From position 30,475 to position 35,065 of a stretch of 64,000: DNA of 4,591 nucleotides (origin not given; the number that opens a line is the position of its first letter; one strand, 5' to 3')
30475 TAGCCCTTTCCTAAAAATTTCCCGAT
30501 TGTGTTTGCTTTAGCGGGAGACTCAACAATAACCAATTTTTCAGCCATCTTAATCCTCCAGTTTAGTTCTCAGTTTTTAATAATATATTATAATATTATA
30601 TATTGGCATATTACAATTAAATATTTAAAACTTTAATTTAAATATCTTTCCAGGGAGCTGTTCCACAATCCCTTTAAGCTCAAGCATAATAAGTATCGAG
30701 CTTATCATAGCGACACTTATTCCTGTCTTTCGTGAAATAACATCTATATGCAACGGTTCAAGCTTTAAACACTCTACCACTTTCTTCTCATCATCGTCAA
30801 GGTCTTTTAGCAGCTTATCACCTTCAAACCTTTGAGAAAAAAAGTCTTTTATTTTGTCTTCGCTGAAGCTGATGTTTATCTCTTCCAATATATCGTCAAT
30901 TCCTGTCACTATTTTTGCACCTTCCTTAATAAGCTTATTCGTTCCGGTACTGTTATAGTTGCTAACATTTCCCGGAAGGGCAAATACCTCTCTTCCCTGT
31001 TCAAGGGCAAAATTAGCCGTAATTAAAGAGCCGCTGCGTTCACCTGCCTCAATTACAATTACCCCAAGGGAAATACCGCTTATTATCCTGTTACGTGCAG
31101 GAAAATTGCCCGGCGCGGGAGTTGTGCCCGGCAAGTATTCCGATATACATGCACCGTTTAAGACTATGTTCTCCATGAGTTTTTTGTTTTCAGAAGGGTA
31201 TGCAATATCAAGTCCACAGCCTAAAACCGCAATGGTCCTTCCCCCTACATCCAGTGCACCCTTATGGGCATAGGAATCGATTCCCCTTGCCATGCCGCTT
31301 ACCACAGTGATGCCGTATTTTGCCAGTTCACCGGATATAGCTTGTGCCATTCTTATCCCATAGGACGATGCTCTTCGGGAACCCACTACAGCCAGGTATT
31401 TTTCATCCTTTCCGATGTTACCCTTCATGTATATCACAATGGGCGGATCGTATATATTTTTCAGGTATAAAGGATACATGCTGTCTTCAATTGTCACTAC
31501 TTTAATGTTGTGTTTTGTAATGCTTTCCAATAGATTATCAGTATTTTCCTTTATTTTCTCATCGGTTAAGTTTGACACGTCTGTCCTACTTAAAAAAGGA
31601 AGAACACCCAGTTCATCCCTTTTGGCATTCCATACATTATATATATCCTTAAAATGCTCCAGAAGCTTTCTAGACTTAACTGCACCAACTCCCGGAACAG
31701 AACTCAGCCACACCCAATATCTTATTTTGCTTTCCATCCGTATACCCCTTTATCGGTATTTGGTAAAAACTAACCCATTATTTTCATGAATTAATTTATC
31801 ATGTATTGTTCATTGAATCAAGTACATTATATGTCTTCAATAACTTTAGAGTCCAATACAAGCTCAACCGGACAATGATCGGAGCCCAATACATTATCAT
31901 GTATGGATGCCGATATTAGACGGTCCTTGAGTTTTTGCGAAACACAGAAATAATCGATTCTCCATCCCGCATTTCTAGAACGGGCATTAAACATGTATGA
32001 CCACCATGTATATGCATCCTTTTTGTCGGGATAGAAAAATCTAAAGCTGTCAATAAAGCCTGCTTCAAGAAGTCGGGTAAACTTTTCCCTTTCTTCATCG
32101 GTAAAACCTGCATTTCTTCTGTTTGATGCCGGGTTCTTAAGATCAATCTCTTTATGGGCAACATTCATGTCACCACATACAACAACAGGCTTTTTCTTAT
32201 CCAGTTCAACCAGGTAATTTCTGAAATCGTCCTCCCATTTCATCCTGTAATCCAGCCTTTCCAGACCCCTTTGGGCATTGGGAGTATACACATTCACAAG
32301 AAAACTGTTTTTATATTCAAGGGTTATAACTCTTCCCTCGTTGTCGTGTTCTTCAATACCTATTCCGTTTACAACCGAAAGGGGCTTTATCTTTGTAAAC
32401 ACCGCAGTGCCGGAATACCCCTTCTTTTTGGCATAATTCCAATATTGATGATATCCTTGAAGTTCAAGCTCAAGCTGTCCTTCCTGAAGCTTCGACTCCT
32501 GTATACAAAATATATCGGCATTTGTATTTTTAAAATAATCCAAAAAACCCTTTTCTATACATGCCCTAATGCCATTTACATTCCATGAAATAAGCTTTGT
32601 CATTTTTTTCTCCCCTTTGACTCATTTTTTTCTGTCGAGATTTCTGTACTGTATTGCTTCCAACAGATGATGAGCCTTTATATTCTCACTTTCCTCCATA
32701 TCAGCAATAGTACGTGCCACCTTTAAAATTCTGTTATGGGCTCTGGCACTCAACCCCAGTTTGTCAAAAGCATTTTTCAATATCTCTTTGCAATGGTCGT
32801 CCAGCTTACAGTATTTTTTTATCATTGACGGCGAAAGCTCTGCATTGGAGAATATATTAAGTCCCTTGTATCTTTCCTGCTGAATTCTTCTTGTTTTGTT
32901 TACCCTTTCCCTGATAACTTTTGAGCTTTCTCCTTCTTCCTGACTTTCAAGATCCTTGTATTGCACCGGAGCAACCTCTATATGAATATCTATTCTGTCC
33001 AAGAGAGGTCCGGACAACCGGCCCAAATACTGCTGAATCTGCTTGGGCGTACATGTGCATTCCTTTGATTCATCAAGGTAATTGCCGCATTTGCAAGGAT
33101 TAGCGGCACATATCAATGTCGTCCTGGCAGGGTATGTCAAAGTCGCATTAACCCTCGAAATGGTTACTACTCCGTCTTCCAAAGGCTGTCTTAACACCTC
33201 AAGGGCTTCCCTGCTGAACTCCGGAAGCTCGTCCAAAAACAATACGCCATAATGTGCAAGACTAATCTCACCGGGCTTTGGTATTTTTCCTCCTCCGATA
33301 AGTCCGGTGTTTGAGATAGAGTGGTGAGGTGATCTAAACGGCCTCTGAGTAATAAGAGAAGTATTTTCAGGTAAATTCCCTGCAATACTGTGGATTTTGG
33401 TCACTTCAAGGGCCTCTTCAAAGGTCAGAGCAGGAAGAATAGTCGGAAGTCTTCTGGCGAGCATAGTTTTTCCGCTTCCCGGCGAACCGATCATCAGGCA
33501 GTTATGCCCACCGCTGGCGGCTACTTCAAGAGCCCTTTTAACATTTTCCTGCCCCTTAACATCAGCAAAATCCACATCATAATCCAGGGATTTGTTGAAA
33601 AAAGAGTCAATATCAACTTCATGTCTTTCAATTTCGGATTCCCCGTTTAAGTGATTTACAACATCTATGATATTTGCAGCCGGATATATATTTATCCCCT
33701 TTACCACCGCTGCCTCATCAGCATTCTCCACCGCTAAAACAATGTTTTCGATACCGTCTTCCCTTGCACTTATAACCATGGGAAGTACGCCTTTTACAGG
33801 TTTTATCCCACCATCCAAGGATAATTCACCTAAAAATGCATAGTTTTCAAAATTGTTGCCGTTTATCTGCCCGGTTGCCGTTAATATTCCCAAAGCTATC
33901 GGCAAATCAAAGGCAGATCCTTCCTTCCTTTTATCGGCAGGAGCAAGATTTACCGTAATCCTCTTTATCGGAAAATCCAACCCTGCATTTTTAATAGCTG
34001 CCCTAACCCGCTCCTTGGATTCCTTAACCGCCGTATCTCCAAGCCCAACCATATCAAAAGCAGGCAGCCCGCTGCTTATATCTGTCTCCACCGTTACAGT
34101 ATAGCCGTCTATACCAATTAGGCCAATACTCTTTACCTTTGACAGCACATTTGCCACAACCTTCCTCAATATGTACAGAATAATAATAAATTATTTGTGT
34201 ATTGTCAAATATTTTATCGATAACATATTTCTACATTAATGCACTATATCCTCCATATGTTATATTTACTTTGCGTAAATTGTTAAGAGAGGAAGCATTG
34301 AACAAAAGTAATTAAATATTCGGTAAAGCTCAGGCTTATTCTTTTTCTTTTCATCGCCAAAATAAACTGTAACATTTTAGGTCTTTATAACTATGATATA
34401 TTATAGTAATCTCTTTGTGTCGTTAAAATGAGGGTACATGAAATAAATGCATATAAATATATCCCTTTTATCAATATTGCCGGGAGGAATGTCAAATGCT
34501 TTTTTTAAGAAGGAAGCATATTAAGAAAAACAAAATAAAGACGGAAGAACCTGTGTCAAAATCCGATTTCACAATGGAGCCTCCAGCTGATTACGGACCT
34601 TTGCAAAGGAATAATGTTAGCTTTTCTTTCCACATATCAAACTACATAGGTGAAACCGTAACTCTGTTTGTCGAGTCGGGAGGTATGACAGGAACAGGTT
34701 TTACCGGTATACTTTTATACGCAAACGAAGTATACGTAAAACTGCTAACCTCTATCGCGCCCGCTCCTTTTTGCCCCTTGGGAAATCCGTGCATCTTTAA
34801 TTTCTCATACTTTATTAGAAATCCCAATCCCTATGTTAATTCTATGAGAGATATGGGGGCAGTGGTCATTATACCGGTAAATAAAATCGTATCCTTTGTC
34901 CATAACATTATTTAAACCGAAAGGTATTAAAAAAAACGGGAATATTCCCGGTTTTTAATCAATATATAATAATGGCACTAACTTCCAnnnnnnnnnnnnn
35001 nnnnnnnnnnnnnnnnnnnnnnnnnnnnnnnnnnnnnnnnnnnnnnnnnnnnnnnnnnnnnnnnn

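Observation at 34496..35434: Convergent pair of paralogous small proteins of unrecognised family (conserved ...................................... core; one has a Gly/Tyr-rich insert)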

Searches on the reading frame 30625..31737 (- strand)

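Call 15: search_protein_families(library=pfam, proteins=[window:30625-31737:-])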
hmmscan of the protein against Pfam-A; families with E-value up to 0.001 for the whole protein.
window:30625-31737:- (370 aa): 3 families
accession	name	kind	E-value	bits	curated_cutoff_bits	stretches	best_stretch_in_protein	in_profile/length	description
PF02481.21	DNA_processg_A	-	4.9e-83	277.9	29.6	1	73-278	2-211/212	DNA recombination-mediator protein A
PF17782.7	DprA_WH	-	3.7e-16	59.3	22.9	1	311-364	8-61/61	DprA winged helix domain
PF18306.6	LDcluster4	-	2.2e-06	27.8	26.3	1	114-260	3-125/151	SLOG cluster4 family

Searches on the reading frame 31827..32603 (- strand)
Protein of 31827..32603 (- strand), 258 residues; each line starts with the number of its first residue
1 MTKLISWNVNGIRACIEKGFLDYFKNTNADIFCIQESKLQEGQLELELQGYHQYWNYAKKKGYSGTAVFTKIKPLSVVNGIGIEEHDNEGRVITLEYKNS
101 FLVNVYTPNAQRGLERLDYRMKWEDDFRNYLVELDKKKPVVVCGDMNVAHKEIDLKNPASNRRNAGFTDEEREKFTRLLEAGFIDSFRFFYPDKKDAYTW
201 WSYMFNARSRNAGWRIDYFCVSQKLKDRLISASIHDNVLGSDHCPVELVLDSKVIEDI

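Call 15: search_protein_families(library=pfam, proteins=[window:31827-32603:-])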
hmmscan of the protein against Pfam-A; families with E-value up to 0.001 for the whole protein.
window:31827-32603:- (258 aa): 2 families
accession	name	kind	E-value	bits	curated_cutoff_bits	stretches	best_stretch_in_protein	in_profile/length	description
PF03372.29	Exo_endo_phos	-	3.8e-32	112.2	24.5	1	5-243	1-225/225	Endonuclease/Exonuclease/phosphatase family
PF14529.12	Exo_endo_phos_2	-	1.9e-05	24.9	27.4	1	102-246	3-116/117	Endonuclease-reverse transcriptase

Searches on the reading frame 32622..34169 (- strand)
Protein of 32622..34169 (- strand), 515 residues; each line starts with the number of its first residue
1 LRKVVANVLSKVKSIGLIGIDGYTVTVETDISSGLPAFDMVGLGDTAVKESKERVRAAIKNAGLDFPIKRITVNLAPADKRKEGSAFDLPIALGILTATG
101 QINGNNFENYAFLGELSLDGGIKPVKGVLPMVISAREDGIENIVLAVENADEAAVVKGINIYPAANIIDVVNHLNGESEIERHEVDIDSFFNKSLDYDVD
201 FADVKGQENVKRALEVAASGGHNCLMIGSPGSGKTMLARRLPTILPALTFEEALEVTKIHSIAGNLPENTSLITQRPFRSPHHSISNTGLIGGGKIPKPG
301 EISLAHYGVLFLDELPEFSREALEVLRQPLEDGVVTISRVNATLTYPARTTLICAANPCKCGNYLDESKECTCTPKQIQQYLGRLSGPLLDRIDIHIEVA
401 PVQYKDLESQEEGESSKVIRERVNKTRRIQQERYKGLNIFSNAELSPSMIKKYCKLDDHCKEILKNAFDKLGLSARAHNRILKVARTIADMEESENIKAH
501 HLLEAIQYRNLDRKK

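Call 15: search_protein_families(library=pfam, proteins=[window:32622-34169:-])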
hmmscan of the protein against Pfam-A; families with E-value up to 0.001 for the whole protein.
window:32622-34169:- (515 aa): 8 families
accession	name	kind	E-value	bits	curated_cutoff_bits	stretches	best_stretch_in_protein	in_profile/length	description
PF01078.27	Mg_chelatase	-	8.4e-97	323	20.3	1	200-406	1-206/207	Magnesium chelatase, subunit ChlI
PF13541.12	ChlI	-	9.3e-49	164.8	27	1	27-149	1-121/121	Subunit ChlI of Mg-chelatase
PF13335.12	Mg_chelatase_C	-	3.2e-34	117.8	26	1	413-509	1-94/94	Magnesium chelatase, subunit ChlI C-terminal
PF00493.29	MCM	-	7.7e-10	38.7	23.3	1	298-395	113-200/224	MCM P-loop domain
PF00158.32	Sigma54_activat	-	2.4e-06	27.8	20.2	1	209-357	10-142/168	Sigma-54 interaction domain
PF07728.20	AAA_5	-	4.9e-06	27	22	1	224-360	2-125/139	AAA domain (dynein-related subfamily)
PF05362.19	Lon_C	-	2.1e-05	24.6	21.1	1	18-172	36-200/205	Lon protease (S16) C-terminal proteolytic domain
PF13479.12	AAA_24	-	0.00071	19.9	27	0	223-325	4-83/195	AAA domain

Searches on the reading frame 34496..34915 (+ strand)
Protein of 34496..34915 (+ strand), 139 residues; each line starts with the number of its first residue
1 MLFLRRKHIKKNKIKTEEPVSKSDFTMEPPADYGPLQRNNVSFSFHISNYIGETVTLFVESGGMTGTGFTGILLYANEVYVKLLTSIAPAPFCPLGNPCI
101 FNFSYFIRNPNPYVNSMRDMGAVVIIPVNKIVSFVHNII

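Call 3: search_protein_families(library=pfam, proteins=[window:34496-34915:+], max_evalue=1)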
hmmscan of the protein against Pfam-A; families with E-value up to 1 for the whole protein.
window:34496-34915:+ (139 aa): 0 families

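Call 4: search_protein_families(library=ncbifam, proteins=[window:34496-34915:+], max_evalue=1)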
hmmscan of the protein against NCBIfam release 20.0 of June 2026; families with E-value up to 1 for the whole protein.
window:34496-34915:+ (139 aa): 0 families

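Call 8: find_homologous_proteins(query=window:34496-34915:+)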
Query window:34496-34915:+ (139 aa): 9 proteins with E <= 0.001 among 18 candidates.
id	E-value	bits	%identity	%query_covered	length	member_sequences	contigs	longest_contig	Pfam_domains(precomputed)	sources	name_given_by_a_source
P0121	4.4e-88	310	100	100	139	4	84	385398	-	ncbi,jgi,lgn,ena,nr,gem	ncbi:MAG TPA: hypothetical protein PK033_04165 [Acetivibrio sp.]|nr:hypothetical protein [Clostridiu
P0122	6.7e-53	196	67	100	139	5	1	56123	-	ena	-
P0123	3.2e-51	191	66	100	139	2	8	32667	-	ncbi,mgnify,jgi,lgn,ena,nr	ncbi:MAG TPA: hypothetical protein PLA01_06315 [Acetivibrio sp.]|mgnify:FL=1|nr:hypothetical protein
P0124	1.6e-31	127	51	99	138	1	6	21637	-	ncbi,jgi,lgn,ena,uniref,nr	ncbi:MAG TPA: hypothetical protein PLH43_08600 [Acetivibrio sp.]|uniref:hypothetical protein n=1 Tax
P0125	5.2e-23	100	59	65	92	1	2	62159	-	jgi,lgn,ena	jgi:hypothetical protein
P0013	3.8e-15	74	37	67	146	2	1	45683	-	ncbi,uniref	ncbi:MAG TPA: hypothetical protein VIO64_14635 [Pseudobacteroides sp.]|uniref:hypothetical protein n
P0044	8.6e-15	73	60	38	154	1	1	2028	-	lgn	-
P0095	1.9e-14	72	56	41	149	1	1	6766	-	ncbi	-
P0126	1.2e-12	66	33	71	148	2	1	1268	-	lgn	-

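Call 48: predict_structure(alignment_id=A3)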
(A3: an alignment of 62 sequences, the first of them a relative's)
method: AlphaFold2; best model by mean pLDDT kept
length: 139 residues; sequences in the alignment: 62
mean_pLDDT: 77.0   pTM: 0.55
mean pLDDT of the five models: 77.0, 76.9, 73.0, 72.1, 71.4
residues with pLDDT >= 90: 50; 70-90: 24; 50-70: 63; < 50: 2
segments of 3 or more residues with pLDDT < 50: none
pLDDT, mean of each block of 10 residues (from residue 1): 63 69 66 63 91 95 81 96 89 66 58 61 94 87
secondary structure, 60 per line:
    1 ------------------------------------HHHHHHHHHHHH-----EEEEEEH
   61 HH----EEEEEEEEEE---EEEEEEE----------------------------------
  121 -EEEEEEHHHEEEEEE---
elements in order: H37-48 E54-59 E67-76 E80-86 E122-127 E131-136

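Call 51: fold_search(model_id=the predicted structure, library=pdb)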
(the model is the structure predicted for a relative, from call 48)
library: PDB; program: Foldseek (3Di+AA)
matches with E <= 10: 604; with E <= 0.001: 0
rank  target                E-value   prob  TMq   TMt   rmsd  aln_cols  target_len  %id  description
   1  9bxa_E                3.4e-03  1.00  0.41  0.62   6.4       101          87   14  Structure of Mnx H340A complex from Bacillus sp. PL-12 (released 2024-08-07)
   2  8zra_A                3.0e-02  1.00  0.35  0.59  10.3       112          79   10  GerQ filaments from Bacillus amyloiquefaciens (released 2024-10-02)
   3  6gwk_C                3.4e-02  1.00  0.33  0.64   3.8        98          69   11  The crystal structure of Hfq from Caulobacter crescentus (released 2019-05-22)
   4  5mmi_Q                4.4e-02  0.92  0.34  0.39   5.4       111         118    9  Structure of the large subunit of the chloroplast ribosome (released 2017-01-11)
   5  6ywe_M                4.9e-02  0.84  0.32  0.24   8.9       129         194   10  The structure of the mitoribosome from Neurospora crassa in the P/E tRNA bound state (released 2020-11-11)
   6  1y96_A                8.2e-02  1.00  0.36  0.57   5.6        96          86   10  crystal structure of the Gemin6/Gemin7 heterodimer from the human SMN complex (released 2005-06-21)
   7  2rm4_MODEL_1_A        8.2e-02  0.99  0.35  0.46   7.2        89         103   15  Solution Structure of the LSM Domain of Dm EDC3 (Enhancer of DECAPPING 3) (released 2007-10-30)
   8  5nrl_r                9.9e-02  0.98  0.35  0.62   9.2        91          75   15  Structure of a pre-catalytic spliceosome (released 2017-05-31)
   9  6exn_l                1.1e-01  0.97  0.38  0.59  12.6       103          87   14  Post-catalytic P complex spliceosome with 3' splice site docked (released 2018-01-17)
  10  3fb9_A                1.2e-01  0.96  0.34  0.50   6.3        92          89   10  The crystal structure of the protein with unknown function from Streptococcus pneumoniae TIGR4 (released 2008-12-23)
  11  1i5l_B                1.4e-01  0.98  0.36  0.66   9.0        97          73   13  CRYSTAL STRUCTURE OF AN SM-LIKE PROTEIN (AF-SM1) FROM ARCHAEOGLOBUS FULGIDUS COMPLEXED WITH SHORT POLY-U RNA (released 2001-08-28)
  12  6xyj_BBB              1.5e-01  0.87  0.31  0.50   7.4       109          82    8  Hfq from E.coli with inserted long loop L4 sequence (released 2021-02-10)
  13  3m4g_E                1.8e-01  0.97  0.33  0.62   8.1       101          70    8  H57A HFQ from Pseudomonas Aeruginosa (released 2010-07-28)
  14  6xyj_AAA              1.8e-01  0.87  0.31  0.52   6.5       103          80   12  Hfq from E.coli with inserted long loop L4 sequence (released 2021-02-10)
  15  9hm0_MM               1.8e-01  0.77  0.34  0.32   5.5       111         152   14  Translational activator Aep3 in complex with mRNA and the yeast mitochondrial ribosome (released 2025-12-17)
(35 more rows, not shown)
